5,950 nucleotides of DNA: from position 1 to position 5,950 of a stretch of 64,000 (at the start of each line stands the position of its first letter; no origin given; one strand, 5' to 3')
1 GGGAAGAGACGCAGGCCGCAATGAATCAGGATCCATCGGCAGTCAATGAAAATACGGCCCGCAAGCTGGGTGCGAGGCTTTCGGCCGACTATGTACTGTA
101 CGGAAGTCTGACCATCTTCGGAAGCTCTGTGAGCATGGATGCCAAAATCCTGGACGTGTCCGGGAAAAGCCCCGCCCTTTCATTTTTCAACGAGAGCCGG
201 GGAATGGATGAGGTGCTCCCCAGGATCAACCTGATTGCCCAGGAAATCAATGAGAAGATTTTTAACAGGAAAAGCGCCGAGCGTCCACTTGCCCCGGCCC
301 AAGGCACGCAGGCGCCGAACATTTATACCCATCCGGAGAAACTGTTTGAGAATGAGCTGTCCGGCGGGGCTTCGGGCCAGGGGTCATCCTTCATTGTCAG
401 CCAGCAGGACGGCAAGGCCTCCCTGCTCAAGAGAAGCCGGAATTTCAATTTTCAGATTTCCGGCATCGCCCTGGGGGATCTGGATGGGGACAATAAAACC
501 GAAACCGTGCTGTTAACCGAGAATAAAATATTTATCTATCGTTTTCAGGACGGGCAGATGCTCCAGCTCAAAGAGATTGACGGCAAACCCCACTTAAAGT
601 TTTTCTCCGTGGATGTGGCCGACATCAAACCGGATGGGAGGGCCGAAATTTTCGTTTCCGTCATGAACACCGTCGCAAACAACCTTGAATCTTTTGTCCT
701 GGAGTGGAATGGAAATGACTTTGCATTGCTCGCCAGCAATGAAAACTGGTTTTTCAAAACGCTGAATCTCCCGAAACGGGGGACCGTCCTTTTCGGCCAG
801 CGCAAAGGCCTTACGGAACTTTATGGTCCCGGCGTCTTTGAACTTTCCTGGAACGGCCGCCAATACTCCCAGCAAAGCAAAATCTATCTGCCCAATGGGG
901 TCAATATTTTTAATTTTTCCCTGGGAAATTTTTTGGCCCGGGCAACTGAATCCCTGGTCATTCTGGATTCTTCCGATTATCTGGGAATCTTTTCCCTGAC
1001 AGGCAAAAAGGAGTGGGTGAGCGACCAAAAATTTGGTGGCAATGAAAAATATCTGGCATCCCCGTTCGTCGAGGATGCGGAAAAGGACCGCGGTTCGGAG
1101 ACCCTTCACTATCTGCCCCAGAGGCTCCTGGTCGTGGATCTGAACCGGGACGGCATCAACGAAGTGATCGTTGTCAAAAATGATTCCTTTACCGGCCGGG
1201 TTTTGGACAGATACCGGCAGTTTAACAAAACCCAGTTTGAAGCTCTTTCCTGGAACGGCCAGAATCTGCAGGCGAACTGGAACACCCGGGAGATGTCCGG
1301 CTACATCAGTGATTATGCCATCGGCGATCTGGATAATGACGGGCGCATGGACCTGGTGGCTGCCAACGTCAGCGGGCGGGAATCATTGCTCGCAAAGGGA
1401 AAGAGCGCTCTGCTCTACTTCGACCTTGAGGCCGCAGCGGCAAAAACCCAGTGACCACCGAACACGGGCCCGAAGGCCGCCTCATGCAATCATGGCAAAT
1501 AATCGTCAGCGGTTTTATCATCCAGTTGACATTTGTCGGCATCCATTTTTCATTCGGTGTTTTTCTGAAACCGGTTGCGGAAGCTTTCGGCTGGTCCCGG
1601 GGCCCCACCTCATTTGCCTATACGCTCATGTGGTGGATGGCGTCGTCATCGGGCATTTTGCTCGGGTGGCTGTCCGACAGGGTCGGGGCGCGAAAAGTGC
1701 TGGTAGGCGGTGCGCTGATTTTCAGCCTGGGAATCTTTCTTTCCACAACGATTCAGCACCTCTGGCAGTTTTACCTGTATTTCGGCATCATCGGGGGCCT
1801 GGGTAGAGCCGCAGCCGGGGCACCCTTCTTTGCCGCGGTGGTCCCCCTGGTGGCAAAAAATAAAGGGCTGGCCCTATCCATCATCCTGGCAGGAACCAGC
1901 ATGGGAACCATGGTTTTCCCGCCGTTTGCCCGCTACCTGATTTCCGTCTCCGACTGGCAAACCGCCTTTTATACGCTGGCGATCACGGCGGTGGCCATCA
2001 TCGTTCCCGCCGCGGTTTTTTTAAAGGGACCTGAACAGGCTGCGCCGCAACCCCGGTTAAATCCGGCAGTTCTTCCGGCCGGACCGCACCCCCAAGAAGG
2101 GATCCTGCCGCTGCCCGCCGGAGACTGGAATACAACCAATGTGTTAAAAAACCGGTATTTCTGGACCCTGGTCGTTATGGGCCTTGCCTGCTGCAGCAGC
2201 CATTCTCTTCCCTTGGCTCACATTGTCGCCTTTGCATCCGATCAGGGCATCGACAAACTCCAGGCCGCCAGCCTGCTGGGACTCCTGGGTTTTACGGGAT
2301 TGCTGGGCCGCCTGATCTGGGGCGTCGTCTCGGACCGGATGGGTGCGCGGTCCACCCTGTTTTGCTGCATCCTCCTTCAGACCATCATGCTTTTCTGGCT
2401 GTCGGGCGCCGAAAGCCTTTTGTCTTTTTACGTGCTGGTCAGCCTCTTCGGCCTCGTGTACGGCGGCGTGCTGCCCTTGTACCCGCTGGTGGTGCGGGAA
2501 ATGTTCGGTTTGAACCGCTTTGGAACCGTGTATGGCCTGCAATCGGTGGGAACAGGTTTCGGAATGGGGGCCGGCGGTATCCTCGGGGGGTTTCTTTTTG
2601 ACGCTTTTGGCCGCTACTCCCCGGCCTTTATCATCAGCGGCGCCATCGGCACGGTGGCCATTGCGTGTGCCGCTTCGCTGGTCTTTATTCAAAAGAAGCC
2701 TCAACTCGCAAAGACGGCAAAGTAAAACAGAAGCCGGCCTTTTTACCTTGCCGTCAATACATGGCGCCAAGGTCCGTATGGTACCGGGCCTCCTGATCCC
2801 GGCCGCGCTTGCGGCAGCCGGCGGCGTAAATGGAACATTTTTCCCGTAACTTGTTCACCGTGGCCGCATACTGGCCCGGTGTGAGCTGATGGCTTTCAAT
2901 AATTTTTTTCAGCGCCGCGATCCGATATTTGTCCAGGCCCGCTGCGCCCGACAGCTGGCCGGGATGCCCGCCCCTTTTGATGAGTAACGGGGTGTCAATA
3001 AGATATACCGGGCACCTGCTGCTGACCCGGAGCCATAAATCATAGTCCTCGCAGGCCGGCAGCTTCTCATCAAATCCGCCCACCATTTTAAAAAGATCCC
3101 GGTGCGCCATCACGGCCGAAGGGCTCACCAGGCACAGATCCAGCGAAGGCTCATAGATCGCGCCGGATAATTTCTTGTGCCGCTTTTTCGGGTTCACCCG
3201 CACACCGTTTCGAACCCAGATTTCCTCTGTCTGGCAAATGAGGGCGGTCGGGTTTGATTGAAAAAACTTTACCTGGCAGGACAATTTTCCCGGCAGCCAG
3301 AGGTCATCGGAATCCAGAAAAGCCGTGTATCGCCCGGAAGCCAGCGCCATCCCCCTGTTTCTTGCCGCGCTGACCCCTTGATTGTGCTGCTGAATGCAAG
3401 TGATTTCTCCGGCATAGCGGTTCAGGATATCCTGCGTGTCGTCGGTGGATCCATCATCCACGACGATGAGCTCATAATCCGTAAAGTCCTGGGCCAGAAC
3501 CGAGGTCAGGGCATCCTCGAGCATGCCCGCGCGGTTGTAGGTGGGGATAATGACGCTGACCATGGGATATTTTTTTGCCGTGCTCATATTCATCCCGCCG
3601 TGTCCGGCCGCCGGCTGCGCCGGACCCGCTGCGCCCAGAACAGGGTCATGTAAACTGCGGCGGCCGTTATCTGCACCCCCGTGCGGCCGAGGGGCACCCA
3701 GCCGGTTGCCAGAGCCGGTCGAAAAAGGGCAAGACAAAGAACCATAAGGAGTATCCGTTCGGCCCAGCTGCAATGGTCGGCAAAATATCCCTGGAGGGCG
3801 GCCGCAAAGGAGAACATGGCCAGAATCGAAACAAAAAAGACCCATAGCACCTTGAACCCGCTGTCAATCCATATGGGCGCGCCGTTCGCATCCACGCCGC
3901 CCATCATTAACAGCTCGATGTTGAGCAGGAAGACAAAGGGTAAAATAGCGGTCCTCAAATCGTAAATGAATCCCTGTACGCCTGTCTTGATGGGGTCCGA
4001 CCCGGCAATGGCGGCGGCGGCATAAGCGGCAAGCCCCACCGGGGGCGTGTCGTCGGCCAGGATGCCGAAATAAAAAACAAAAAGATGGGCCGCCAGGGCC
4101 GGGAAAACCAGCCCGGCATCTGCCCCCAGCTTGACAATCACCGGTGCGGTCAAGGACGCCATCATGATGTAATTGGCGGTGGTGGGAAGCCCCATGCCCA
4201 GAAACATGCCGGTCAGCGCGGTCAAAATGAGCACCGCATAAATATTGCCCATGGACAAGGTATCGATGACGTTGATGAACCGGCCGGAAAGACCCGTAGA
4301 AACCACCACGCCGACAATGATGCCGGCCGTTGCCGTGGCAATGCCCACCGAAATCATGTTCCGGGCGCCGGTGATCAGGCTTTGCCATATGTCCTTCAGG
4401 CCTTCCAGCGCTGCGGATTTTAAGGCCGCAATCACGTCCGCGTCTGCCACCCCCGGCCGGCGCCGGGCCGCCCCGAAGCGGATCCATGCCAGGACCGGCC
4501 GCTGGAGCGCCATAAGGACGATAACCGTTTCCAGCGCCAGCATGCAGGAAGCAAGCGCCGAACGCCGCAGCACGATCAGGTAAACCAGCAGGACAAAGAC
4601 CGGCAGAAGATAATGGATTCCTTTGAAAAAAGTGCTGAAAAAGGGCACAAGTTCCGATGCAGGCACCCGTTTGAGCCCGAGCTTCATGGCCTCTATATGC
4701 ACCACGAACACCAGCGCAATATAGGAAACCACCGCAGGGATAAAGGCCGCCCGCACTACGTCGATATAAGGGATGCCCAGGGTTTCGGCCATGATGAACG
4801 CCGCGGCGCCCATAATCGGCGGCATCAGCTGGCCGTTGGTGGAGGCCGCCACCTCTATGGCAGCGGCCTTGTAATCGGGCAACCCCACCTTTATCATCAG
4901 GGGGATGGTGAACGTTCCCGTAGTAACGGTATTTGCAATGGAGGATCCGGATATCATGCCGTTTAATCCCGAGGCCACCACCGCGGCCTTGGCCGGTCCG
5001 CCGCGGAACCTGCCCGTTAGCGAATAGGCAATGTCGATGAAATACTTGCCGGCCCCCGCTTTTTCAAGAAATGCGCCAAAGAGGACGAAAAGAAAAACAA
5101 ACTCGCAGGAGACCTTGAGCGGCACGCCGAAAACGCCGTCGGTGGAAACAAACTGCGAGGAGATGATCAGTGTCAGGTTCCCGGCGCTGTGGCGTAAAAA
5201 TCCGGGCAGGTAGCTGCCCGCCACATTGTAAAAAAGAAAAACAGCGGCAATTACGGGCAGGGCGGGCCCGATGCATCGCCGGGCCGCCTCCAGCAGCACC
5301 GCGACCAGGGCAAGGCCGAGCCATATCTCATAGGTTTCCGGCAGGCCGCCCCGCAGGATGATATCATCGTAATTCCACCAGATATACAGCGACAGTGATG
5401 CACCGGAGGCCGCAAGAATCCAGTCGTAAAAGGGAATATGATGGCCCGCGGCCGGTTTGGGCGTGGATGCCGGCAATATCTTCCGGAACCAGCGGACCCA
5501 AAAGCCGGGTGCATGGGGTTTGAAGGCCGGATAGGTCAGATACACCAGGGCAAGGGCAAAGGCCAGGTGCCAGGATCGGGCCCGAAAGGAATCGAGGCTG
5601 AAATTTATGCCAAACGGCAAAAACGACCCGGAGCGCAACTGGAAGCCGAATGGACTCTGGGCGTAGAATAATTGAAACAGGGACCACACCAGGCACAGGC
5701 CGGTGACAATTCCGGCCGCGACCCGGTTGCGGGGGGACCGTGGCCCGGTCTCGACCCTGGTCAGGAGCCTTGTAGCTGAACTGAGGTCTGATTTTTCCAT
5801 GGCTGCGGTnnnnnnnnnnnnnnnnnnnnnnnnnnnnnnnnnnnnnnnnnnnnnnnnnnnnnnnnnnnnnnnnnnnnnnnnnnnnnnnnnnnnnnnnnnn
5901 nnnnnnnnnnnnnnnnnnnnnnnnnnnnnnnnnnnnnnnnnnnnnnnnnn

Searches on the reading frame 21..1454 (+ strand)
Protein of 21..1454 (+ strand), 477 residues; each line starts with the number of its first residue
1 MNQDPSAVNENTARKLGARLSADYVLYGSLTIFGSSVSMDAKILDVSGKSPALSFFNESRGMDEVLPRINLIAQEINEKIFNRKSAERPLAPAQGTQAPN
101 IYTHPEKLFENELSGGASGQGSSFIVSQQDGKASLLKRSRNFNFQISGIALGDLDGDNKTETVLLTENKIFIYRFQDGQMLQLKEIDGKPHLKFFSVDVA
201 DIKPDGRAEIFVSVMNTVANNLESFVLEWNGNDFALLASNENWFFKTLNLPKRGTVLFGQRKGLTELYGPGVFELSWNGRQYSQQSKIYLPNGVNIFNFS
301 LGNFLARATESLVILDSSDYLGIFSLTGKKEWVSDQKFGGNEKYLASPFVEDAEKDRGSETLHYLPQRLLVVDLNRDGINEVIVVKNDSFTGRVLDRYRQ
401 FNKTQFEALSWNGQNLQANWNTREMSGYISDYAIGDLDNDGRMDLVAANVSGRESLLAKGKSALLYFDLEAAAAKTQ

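Call 29: search_protein_families(library=pfam, proteins=[window:21-1454:+], max_evalue=0.0001)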
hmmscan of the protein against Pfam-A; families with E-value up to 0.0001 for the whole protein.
window:21-1454:+ (477 aa): 2 families
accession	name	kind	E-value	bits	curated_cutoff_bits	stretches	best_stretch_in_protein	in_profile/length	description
PF13517.12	FG-GAP_3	-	4.7e-14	53.2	26.9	2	153-212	1-61/61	FG-GAP-like repeat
PF01839.29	FG-GAP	-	2.6e-08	34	22.1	0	433-449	6-22/37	FG-GAP repeat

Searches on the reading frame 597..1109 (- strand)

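Call 91: search_protein_families(library=pfam, alignment_id=A5, max_evalue=0.001)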
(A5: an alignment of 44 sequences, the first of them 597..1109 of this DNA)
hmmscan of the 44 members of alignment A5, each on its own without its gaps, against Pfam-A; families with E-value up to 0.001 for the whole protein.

A. member 1, window:597-1109:- (171 aa): 0 families

B. families by the number of members that match (of 44 scanned): 2 families
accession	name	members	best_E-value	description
PF00436.31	SSB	1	1.8e-41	Single-strand binding protein family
PF01791.15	DeoC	1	6.2e-24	DeoC/LacD family aldolase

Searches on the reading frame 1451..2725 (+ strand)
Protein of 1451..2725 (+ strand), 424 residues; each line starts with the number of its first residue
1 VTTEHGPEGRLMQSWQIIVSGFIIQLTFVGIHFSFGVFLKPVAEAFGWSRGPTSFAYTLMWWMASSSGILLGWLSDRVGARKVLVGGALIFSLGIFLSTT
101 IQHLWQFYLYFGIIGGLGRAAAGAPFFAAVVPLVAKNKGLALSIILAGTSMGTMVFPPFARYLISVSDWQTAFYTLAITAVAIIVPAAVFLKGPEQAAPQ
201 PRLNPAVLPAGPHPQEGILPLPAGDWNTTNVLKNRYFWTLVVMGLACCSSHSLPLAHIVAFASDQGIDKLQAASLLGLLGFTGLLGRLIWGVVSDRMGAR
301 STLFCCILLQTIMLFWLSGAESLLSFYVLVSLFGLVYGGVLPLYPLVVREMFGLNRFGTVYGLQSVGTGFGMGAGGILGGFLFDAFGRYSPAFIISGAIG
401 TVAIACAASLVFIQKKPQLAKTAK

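Call 29: search_protein_families(library=pfam, proteins=[window:1451-2725:+], max_evalue=0.0001)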
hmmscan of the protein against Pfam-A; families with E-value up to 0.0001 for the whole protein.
window:1451-2725:+ (424 aa): 2 families
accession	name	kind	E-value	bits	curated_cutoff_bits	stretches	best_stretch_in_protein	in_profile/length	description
PF07690.21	MFS_1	-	9.4e-50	169.9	33.4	2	22-283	2-251/347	Major Facilitator Superfamily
PF12832.13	MFS_1_like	-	3.5e-09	36.6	25.2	1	67-387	50-366/373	MFS_1 like family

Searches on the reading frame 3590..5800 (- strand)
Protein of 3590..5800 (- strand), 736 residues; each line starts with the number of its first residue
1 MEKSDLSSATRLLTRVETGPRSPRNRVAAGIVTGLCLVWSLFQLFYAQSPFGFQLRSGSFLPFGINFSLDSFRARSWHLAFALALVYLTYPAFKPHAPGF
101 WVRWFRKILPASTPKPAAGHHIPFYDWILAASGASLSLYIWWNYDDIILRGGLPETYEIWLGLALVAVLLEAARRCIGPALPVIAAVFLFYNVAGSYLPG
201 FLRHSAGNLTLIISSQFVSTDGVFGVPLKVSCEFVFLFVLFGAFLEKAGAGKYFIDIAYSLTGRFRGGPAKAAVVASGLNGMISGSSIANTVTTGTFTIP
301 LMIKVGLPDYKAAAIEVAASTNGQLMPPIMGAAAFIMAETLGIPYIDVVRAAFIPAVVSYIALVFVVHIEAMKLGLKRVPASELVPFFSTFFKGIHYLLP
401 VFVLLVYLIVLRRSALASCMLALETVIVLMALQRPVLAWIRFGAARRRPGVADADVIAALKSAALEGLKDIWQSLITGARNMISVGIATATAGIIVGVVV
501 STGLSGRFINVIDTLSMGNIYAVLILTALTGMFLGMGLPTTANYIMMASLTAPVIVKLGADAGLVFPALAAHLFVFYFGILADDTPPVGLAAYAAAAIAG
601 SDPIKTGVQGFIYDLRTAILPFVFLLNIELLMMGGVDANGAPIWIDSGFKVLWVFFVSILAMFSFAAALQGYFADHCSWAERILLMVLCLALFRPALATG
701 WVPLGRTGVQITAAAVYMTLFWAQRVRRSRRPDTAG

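Call 29: search_protein_families(library=pfam, proteins=[window:3590-5800:-], max_evalue=0.0001)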
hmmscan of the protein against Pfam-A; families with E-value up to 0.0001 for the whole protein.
window:3590-5800:- (736 aa): 2 families
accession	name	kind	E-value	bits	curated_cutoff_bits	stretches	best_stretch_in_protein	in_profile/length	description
PF06808.19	DctM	-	1.9e-77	261.3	23.8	1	166-634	3-408/413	Tripartite ATP-independent periplasmic transporter, DctM component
PF11874.13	DUF3394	-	1.5e-09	38.2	28.2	1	652-696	2-46/181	Domain of unknown function (DUF3394)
